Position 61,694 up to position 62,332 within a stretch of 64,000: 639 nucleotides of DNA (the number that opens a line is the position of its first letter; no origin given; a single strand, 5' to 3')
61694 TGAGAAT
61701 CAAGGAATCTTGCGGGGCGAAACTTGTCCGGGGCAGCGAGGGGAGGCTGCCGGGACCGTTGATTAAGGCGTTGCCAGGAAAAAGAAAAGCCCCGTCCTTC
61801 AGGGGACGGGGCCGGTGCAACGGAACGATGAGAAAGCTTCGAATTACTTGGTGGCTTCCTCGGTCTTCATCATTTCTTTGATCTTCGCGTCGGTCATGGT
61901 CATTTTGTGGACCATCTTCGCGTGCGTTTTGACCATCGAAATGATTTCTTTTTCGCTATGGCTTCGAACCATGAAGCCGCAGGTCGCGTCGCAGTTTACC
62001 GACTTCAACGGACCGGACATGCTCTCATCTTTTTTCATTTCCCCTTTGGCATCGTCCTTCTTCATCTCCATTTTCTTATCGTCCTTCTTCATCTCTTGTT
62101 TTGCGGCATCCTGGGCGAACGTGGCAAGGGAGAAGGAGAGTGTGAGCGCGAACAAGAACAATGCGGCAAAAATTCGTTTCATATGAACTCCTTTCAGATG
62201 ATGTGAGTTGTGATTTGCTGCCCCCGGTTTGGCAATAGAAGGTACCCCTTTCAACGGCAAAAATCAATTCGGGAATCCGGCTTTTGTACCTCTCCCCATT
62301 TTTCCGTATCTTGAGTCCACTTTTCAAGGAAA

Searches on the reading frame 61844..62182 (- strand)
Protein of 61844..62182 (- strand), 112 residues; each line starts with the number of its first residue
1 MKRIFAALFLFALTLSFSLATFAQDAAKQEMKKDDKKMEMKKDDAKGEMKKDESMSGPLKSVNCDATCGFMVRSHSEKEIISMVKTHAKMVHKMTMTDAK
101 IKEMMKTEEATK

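Call 5: search_protein_families(library=pfam, proteins=[window:61847-62182:-], max_evalue=10)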
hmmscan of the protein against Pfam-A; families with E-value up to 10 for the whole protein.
seq(112 aa): 3 families
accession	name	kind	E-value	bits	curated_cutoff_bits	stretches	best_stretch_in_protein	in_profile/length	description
PF06348.16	DUF1059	-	2.4e-07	31.3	21.1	1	67-105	12-50/56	Protein of unknown function (DUF1059)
PF02950.22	Conotoxin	-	0.014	16.8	25.1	1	11-68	10-69/75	Conotoxin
PF09919.14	DUF2149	-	0.3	11.9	27.1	1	4-45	13-56/92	Uncharacterized conserved protein (DUF2149)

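Call 7: find_encoding_contigs(protein=window:61844-62182:-, flank=3000, max_places=10)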
Protein window:61844-62182:- (112 aa): 5 contigs read that carry it; 5 places shown.
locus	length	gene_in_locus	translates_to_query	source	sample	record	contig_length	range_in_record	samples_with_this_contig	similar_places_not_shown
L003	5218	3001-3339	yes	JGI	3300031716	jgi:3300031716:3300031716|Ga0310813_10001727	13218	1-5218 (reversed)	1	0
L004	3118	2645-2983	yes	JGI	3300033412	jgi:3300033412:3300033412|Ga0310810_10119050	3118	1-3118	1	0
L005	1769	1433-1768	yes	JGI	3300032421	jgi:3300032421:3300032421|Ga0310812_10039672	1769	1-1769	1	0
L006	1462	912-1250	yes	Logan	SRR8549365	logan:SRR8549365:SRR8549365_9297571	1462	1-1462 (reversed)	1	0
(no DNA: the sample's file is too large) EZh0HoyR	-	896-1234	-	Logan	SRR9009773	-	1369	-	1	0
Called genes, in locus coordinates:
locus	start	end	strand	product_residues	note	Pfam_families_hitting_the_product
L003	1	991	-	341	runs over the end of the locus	PF08240:ADH_N, PF00107:ADH_zinc_N, PF13602:ADH_zinc_N_2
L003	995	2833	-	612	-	PF17297:PEPCK_N, PF00821:PEPCK_GTP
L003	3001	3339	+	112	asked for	PF06348:DUF1059 (weak)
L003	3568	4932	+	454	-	PF07690:MFS_1, PF00854:PTR2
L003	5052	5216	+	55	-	?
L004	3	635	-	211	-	?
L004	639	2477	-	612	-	PF17297:PEPCK_N, PF00821:PEPCK_GTP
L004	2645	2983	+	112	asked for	PF06348:DUF1059 (weak)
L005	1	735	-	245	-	?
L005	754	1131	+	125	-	-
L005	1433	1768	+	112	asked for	PF06348:DUF1059 (weak)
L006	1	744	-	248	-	?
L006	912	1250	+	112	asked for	PF06348:DUF1059 (weak)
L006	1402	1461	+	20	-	?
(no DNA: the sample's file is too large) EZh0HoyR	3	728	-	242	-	?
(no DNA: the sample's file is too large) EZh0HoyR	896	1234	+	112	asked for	PF06348:DUF1059 (weak)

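Call 10: find_homologous_proteins(query=window:61847-62182:-, max_evalue=10)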
Query seq(112 aa) (112 aa): 24 proteins with E <= 10 among 78 candidates.
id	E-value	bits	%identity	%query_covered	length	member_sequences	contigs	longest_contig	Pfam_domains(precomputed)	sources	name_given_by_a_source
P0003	2.0e-62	225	100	100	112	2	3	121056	PF06348.17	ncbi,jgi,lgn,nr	ncbi:MAG TPA: DUF1059 domain-containing protein [Bacteroidota bacterium]|nr:DUF1059 domain-containin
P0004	2.3e-45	171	83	99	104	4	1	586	PF06348.17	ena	-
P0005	3.7e-41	157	72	99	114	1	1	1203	PF06348.17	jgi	-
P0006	4.8e-39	150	75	96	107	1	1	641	PF06348.17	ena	-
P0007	3.6e-36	141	65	100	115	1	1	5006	PF06348.17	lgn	-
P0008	3.7e-36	141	68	100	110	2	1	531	PF06348.17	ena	-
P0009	5.6e-36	140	67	99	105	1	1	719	-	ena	-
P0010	6.5e-35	137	69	96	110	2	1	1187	PF06348.17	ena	-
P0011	3.8e-32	128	64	99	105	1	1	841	PF06348.17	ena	-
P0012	4.1e-32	128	64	100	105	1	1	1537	PF06348.17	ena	-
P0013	4.5e-32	128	61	96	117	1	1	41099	PF06348.17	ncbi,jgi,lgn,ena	-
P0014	3.4e-29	119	63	88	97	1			PF06348.17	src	-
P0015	4.7e-29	118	58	100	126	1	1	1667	PF06348.17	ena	-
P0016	9.9e-28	114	59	98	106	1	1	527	PF06348.17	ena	-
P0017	1.8e-27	113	59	100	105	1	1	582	PF06348.17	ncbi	-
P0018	8.2e-27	111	59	97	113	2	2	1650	PF06348.17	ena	-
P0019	1.0e-26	111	59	98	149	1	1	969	PF06348.17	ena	-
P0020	4.1e-26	109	50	99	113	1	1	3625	-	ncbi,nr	ncbi:MAG TPA: DUF1059 domain-containing protein [Bacteroidota bacterium]|nr:DUF1059 domain-containin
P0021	1.4e-25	107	60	93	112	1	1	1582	PF06348.17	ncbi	-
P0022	4.7e-25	106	49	98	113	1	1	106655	-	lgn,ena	-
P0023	1.1e-22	98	52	98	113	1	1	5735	PF06348.17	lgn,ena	-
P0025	7.6e-19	86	47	98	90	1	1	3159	PF06348.17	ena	-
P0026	1.3e-17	82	54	98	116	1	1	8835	PF06348.17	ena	-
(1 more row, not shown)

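Call 12: find_encoding_contigs(protein=P0022, flank=6000, max_places=4)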
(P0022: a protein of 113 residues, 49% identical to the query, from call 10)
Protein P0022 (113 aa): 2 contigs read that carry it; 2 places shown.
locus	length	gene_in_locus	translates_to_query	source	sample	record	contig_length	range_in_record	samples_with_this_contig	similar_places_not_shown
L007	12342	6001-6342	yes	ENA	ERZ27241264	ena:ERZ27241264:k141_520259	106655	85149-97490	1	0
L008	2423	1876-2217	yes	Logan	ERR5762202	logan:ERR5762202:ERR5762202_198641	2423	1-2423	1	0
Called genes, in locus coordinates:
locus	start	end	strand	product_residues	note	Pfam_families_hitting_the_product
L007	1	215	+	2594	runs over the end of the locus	PF18962:Por_Secre_tail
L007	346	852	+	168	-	-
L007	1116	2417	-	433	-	PF02321:OEP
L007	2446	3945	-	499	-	PF07690:MFS_1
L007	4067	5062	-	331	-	PF25919:BSH_CusB (faint), PF00364:Biotin_lipoyl (faint), PF25917:BSH_RND, PF25973:BSH_CzcB, PF25885:HH_EMRA, PF25954:Beta-barrel_RND_2 (faint), PF25963:Beta-barrel_AAEA (weak)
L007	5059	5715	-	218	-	PF00440:TetR_N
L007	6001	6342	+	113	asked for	-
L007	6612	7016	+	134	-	PF13442:Cytochrome_CBB3, PF00034:Cytochrom_C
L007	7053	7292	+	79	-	-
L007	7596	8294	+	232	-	PF00072:Response_reg, PF00196:GerE, PF04545:Sigma70_r4 (weak), PF08281:Sigma70_r4_2, PF14493:HTH_40 (weak)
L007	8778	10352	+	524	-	PF04055:Radical_SAM (weak)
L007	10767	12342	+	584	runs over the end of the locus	-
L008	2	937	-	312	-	?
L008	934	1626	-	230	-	PF00440:TetR_N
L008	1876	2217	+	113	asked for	-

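Call 13: find_encoding_contigs(protein=P0020, flank=6000, max_places=4)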
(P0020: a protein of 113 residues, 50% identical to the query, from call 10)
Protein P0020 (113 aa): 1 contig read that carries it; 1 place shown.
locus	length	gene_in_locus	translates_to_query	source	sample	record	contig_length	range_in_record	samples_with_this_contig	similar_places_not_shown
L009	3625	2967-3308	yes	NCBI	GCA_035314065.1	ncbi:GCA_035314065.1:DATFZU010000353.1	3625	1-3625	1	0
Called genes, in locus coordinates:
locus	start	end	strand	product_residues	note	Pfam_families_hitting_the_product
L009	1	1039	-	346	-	PF07690:MFS_1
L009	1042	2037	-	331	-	PF25919:BSH_CusB (faint), PF00364:Biotin_lipoyl (faint), PF25917:BSH_RND, PF25973:BSH_CzcB, PF25885:HH_EMRA, PF25954:Beta-barrel_RND_2 (faint), PF25963:Beta-barrel_AAEA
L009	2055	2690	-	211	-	PF00440:TetR_N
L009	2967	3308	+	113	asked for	-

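Call 14: find_encoding_contigs(protein=P0013, flank=6000, max_places=4)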
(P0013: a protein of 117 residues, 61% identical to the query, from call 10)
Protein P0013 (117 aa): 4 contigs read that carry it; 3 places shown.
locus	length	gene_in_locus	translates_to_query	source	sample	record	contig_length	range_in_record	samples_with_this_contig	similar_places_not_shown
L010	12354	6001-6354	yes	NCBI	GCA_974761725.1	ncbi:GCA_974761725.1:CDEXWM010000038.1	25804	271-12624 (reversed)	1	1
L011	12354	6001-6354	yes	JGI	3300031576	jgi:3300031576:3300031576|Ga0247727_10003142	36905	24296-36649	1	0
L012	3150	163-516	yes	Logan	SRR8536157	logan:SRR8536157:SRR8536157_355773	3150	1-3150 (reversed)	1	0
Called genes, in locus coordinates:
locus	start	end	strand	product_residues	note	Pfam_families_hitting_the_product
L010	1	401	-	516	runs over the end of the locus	PF01225:Mur_ligase, PF08245:Mur_ligase_M, PF02875:Mur_ligase_C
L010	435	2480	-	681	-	PF03717:PBP_dimer, PF00905:Transpeptidase, PF03793:PASTA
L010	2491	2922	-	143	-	PF04977:DivIC (weak)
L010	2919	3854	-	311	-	PF01795:Methyltransf_5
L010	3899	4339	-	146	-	PF02381:MraZ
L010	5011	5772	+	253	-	PF01925:TauE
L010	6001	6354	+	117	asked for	PF06348:DUF1059 (faint)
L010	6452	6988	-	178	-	-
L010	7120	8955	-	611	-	PF04134:DCC1-like, PF06762:LMF1, PF25179:LMF1_C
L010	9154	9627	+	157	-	-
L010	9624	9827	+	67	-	PF08279:HTH_11 (weak), PF12844:HTH_19, PF13560:HTH_31, PF01381:HTH_3, PF13443:HTH_26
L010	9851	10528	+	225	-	PF14808:TMEM164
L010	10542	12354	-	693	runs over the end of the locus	?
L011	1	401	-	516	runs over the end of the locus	PF01225:Mur_ligase, PF08245:Mur_ligase_M, PF02875:Mur_ligase_C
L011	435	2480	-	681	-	PF03717:PBP_dimer, PF00905:Transpeptidase, PF03793:PASTA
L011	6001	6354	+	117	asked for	PF06348:DUF1059 (faint)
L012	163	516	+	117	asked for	PF06348:DUF1059 (faint)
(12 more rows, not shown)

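Call 18: find_related_loci(query=A2, collection=genome_contigs, flank=7000)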
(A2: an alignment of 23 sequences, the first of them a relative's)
Query A2 (112 aa) in genome_contigs; peptide patterns used: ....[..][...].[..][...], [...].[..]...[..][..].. (x = any residue, [..] = any of these).
66 stretches matched a pattern; 49 encode a relative of the query (tblastn E <= 1e-3); 49 distinct loci.
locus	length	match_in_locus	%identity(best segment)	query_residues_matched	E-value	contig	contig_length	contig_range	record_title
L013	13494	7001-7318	53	1-109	9e-30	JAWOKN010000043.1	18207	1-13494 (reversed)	MAG: Bacteroidota bacterium isolate bin_159 c_000040222395, whole genome shotgun sequence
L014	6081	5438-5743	53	3-111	4e-29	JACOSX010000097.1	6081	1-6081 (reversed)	MAG: Ignavibacteria bacterium isolate NC_groundwater_29_Pr7_B-0.1um_49_11 FFV18_Bp1_scaffold_423847, whole genome shotgu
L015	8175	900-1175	43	1-112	3e-23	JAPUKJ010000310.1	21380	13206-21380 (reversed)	MAG: Ignavibacteria bacterium isolate KW1-S15_2 KW1-S15_2_cg310, whole genome shotgun sequence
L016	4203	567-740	71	50-108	4e-22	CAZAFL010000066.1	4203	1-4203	MAG TPA_asm: uncultured Chlorobiaceae bacterium isolate binchicken_co185_181 genome assembly, contig: NODE_50438_length_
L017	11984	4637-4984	44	1-110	6e-22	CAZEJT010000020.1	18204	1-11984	MAG TPA_asm: uncultured Chlorobiaceae bacterium isolate SRP273308_co1_412 genome assembly, contig: NODE_3367_length_1820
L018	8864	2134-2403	39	1-110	9e-19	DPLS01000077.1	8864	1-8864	MAG TPA_asm: Bacteroidetes bacterium isolate UBA11986 contig_19845, whole genome shotgun sequence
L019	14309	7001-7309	41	1-111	6e-18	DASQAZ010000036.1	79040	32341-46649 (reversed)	MAG TPA_asm: Bacteroidota bacterium isolate SMAG_U11658 k141_1360998, whole genome shotgun sequence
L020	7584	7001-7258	45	1-108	2e-17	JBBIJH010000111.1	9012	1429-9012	MAG: Ignavibacteriales bacterium isolate QH2F170213_bin_158 NODE_7610_length_9012_cov_3.896729, whole genome shotgun seq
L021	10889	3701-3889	54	46-108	2e-17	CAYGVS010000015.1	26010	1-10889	MAG TPA_asm: uncultured archaeon isolate ERP119294_co1_457 genome assembly, contig: NODE_2173_length_26010_cov_7.735465,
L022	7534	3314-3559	46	2-106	5e-17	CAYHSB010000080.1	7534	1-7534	MAG TPA_asm: uncultured Chitinophagales bacterium isolate ERP119705_co14_545 genome assembly, contig: NODE_15965_length_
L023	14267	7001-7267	40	1-97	1e-16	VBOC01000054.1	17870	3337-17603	MAG: Ignavibacteria bacterium isolate IN_1 14_0903_13_30cm_scaffold_981549, whole genome shotgun sequence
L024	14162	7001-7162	57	59-112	8e-16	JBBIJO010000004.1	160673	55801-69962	MAG: Ignavibacteria bacterium isolate RSF170216_bin_164 NODE_100_length_160673_cov_19.877884, whole genome shotgun seque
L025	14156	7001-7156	60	55-106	2e-15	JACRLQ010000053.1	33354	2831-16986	MAG: Nitrospirae bacterium isolate NC_groundwater_1885_Pr3_B-0.1um_52_11 SR2-18-B1_coassembly_165659, whole genome shotg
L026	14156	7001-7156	56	55-106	4e-15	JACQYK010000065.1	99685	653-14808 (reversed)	MAG: Deltaproteobacteria bacterium isolate NC_groundwater_1539_Pr4_S-0.65um_50_9 SR1-18-Sp65_coassembly_scaffold_106760,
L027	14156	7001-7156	54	55-106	3e-15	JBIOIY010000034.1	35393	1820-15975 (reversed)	MAG: Thermodesulfovibrionales bacterium isolate GcC11-22 k141_878491_length_35393_cov_102.5380, whole genome shotgun seq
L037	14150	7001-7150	56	59-108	9e-14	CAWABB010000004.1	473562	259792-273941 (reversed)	MAG: uncultured Ignavibacteria bacterium isolate MFD05942.bin.1.109 genome assembly, contig: contig_14385, whole genome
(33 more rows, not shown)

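Call 21: search_protein_families(library=ncbifam, proteins=[window:61847-62182:-], max_evalue=10)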
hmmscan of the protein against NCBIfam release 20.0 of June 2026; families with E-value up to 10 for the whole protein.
seq(112 aa): 2 families
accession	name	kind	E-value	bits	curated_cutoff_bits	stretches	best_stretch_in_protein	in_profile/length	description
NF053514.2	JUQZ_fam_ocin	equivalog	0.015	15.5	40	1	1-45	1-45/107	BLB8/JUQZ-1 family protein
NF049980.1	SfMCT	equivalog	0.13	10.9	320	1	7-91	165-251/378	L-lactate MFS transporter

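Call 22: search_solved_structures(query=A2, max_evalue=10, show_alignments=2)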
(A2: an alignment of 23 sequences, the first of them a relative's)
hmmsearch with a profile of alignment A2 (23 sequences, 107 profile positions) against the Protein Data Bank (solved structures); distinct sequences matched with E-value up to 10: 2.
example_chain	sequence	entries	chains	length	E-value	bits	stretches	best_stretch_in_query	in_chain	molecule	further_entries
7x34_C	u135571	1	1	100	0.059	16.8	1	25-78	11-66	Zuotin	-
2lwx_A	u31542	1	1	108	0.16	15.4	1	32-78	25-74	Zuotin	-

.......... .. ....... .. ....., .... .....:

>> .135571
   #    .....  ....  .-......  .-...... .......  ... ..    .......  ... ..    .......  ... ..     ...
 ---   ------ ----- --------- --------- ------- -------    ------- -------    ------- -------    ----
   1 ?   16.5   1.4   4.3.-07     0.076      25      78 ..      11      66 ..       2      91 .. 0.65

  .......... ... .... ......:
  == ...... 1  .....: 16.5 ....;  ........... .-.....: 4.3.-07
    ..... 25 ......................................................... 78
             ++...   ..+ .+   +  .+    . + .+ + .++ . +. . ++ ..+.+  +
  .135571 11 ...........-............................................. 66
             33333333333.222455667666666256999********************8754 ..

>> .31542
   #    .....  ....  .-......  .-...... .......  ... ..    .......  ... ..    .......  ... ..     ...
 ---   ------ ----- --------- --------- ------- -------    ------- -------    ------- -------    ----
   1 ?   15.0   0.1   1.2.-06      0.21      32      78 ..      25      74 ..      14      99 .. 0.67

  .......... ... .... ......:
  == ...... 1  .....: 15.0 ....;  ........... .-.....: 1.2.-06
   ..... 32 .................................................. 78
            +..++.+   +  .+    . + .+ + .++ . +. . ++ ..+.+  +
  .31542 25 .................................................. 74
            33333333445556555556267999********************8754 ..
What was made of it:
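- On Met-rich Cu(I)/Ag(I)-binding periplasmic proteins: No Pfam, NCBIfam or PDB match beyond DUF1059 (calls 5, 21, 22).
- Closest known: Methionine-rich periplasmic copper/silver-binding segments. Different: No sequence or profile similarity to any copper-protein family (calls 5, 21, 22).
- Tried and rejected: No PDB sequence hit (call 22).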

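Call 37: predict_structure(alignment_id=A2)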
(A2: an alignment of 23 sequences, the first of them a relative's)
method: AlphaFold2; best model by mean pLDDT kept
length: 112 residues; sequences in the alignment: 23
mean_pLDDT: 71.0   pTM: 0.43
mean pLDDT of the five models: 71.0, 70.1, 69.6, 67.5, 63.6
residues with pLDDT >= 90: 19; 70-90: 48; 50-70: 21; < 50: 24
segments of 3 or more residues with pLDDT < 50: 32-53
pLDDT, mean of each block of 10 residues (from residue 1): 72 75 59 43 42 63 87 89 92 89 77 42
secondary structure, 60 per line:
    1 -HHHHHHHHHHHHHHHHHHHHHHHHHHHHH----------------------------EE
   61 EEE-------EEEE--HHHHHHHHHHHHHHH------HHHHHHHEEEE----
elements in order: H2-30 E59-63 E71-74 H77-91 H98-104 E105-108

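Call 47: fold_search(model_id=the predicted structure, library=pdb)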
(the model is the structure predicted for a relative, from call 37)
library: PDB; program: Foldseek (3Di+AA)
matches with E <= 10: 58; with E <= 0.001: 0
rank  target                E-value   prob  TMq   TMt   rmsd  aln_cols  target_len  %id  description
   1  9v1i_lT               1.7e+00  0.10  0.18  0.14   5.6        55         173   14  Cryo- EM structure of ribosomal large subunit (LSU) from Entamoeba histolytica at 2.8 angstrom resolution (released 2025-10-08)
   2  1dv2_A                1.9e+00  0.10  0.22  0.07   7.8        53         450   23  The structure of biotin carboxylase, mutant E288K, complexed with ATP (released 2000-06-09)
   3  8bsi_LT               2.1e+00  0.08  0.19  0.14   6.1        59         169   10  Giardia ribosome chimeric hybrid-like GDP+Pi bound state (B1) (released 2023-03-15)
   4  4v6u_Bl               2.2e+00  0.12  0.20  0.28   5.9        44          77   14  Promiscuous behavior of proteins in archaeal ribosomes revealed by cryo-EM: implications for evolution of eukaryotic  (released 2014-07-09)
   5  6woo_S                2.7e+00  0.11  0.22  0.15   6.2        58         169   10  CryoEM structure of yeast 80S ribosome with Met-tRNAiMet, eIF5B, and GDP (released 2020-09-23)
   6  9h3g_AL               2.7e+00  0.10  0.21  0.14   6.7        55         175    7  Structure of the Arabidopsis thaliana 80S ribosome in complex with P- and E-site tRNAs and mRNA (released 2026-02-04)
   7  7o7y_BS               2.9e+00  0.06  0.19  0.13   7.0        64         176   11  Rabbit 80S ribosome stalled close to the mutated SARS-CoV-2 slippery site by a pseudoknot (high resolution) (released 2021-06-02)
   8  8q7z_BS               3.3e+00  0.08  0.22  0.15   6.6        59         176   12  Structure of the G. gallus 80S non-rotated ribosome (released 2024-08-28)
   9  8br8_LT               3.3e+00  0.07  0.19  0.14   6.0        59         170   10  Giardia ribosome in POST-T state (A1) (released 2023-03-15)
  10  7qiw_U                3.6e+00  0.12  0.21  0.14   6.4        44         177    7  Specific features and methylation sites of a plant ribosome. 60S ribosomal subunit. (released 2022-07-13)
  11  8eug_S                3.6e+00  0.06  0.20  0.15   6.0        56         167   14  Ytm1 associated nascent 60S ribosome State 3 (released 2022-11-30)
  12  9e6q_AR               3.8e+00  0.09  0.24  0.33   5.5        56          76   16  Cryo-EM structure of the Pyrobaculum calidifontis 50S ribosomal subunit in complex with Dri (released 2024-11-20)
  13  3uyy_B                4.1e+00  0.10  0.25  0.09  10.8        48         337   10  Crystal Structures of Branched-Chain Aminotransferase from Deinococcus radiodurans Complexes with alpha-Ketoisocaproat (released 2012-12-12)
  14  9i14_LS               4.1e+00  0.08  0.22  0.14   6.1        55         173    9  CRYO-EM STRUCTURE OF HCT15 POLYSOMES IN HYBRID-PRE STATE (released 2026-01-28)
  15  1w9g_B                4.1e+00  0.03  0.19  0.20   6.0        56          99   14  Structure of ERH (Enhencer of Rudimentary Gene) (released 2005-04-06)
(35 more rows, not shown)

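Call 56: search_protein_families(library=pfam, proteins=[P0020, P0022, P0013], max_evalue=1)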
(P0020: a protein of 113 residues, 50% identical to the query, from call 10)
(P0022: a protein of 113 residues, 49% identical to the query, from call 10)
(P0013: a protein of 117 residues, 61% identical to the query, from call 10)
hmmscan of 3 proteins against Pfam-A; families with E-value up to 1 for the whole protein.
P0020 (113 aa): 2 families
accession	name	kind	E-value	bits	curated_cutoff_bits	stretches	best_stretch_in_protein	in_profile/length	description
PF06348.16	DUF1059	-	4.9e-05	23.9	21.1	1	64-104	11-51/56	Protein of unknown function (DUF1059)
PF24692.1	DUF7659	-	0.043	14.3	27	1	62-103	45-86/135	Family of unknown function (DUF7659)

P0022 (113 aa): 1 family
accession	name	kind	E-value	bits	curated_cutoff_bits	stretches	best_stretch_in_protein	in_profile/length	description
PF06348.16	DUF1059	-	3.3e-05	24.5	21.1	1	64-104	11-51/56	Protein of unknown function (DUF1059)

P0013 (117 aa): 5 families
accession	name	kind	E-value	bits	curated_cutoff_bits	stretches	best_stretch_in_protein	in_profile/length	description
PF06348.16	DUF1059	-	3e-05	24.6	21.1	1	63-100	11-48/56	Protein of unknown function (DUF1059)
PF02950.22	Conotoxin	-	0.0017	19.7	25.1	1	9-69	7-74/75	Conotoxin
PF12685.13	SpoIIIAH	-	0.0033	17.8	30.6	1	3-85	2-62/191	SpoIIIAH-like protein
PF20130.4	DUF6520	-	0.0045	17.8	25.4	1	3-76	4-67/83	Family of unknown function (DUF6520)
PF19558.4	DUF6080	-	0.09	11.8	27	1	5-90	230-284/447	Family of unknown function (DUF6080)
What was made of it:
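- The Pfam score falls below the cut-off (calls 5, 56).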

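Call 65: search_protein_families(library=pfam, proteins=[L013:3595-6855:+, L013:7694-8686:+, L019:4490-6847:+, L019:7512-8771:+, L020:3591-6728:+, L037:4965-6788:+, L037:7342-8568:+, L017:3497-4417:+, L017:5081-6457:+, L024:5984-6421:-], max_evalue=0.00001)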
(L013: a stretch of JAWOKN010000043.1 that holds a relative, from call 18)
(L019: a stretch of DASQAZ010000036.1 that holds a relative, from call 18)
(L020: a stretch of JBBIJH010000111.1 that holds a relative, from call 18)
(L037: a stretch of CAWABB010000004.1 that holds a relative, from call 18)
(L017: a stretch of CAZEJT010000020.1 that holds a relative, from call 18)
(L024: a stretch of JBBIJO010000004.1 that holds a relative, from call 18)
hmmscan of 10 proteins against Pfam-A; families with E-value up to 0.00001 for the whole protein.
L013:3595-6855:+ (1087 aa): 2 families
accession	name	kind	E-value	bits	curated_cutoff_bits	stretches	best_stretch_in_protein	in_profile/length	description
PF00128.31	Alpha-amylase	-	2.3e-44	152.8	22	2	379-721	69-445/446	Alpha amylase, catalytic domain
PF18962.6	Por_Secre_tail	-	3.5e-07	30.8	27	1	1002-1068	2-65/75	Secretion system C-terminal sorting domain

L013:7694-8686:+ (331 aa): 2 families
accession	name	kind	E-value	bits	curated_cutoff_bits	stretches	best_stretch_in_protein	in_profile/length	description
PF00483.29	NTP_transferase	-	7.6e-21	75.2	21.2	1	10-287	2-231/245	Nucleotidyl transferase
PF12804.13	NTP_transf_3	-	5.9e-06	27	27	0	10-118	1-91/160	MobA-like NTP transferase domain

L019:4490-6847:+ (786 aa): 0 families

L019:7512-8771:+ (420 aa): 1 family
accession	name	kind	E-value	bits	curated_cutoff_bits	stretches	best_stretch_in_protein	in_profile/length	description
PF01532.26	Glyco_hydro_47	-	2.3e-126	422.9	22.9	1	9-417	2-454/455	Glycosyl hydrolase family 47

L020:3591-6728:+ (1046 aa): 2 families
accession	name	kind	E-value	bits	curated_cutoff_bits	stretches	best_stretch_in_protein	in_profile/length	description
PF00873.25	ACR_tran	-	6.7e-288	958.1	28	1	4-1008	2-1019/1021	AcrB/AcrD/AcrF family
PF03176.21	MMPL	-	9.2e-09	35.1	20.5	1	324-484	135-298/333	MMPL family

L037:4965-6788:+ (608 aa): 6 families
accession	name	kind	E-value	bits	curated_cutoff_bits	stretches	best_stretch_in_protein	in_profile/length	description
PF14559.12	TPR_19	-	5.8e-14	52.6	25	1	535-579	1-45/68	Tetratricopeptide repeat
PF13424.12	TPR_12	-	1e-11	45.3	30.1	0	489-553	10-73/77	Tetratricopeptide repeat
PF07719.23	TPR_2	-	7.1e-09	35.6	27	0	110-141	2-33/34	Tetratricopeptide repeat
PF13428.12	TPR_14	-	1.8e-06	28.5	23.5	0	529-567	5-43/44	Tetratricopeptide repeat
PF00515.34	TPR_1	-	1.8e-06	27.9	27.8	0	109-141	1-33/34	Tetratricopeptide repeat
PF13176.12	TPR_7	-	6.5e-06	26.3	27.9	0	529-557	3-31/36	Tetratricopeptide repeat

L037:7342-8568:+ (409 aa): 1 family
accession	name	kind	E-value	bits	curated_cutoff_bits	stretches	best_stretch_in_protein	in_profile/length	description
PF03616.19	Glt_symporter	-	3.3e-102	342.4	26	1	9-377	1-368/368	Sodium/glutamate symporter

L017:3497-4417:+ (307 aa): 0 families

L017:5081-6457:+ (459 aa): 1 family
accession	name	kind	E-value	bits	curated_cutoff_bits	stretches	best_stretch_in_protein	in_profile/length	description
PF01532.26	Glyco_hydro_47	-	1.5e-126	423.5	22.9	1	48-456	3-454/455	Glycosyl hydrolase family 47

L024:5984-6421:- (146 aa): 1 family
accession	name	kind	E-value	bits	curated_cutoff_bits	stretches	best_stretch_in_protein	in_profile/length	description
PF02623.20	FliW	-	2e-26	92.6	25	1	29-135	2-119/122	FliW protein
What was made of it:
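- On Met-rich Cu(I)/Ag(I)-binding periplasmic proteins: Neighbours include PEPCK, PTR2, TetR/MFP/MFS/OEP, cytochrome c, TauE, amylase, GH47, AcrB, TPR and FliW (calls 7, 12-14, 65).
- Tried and rejected: Gene neighbours are heterogeneous (calls 12-14, 65).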
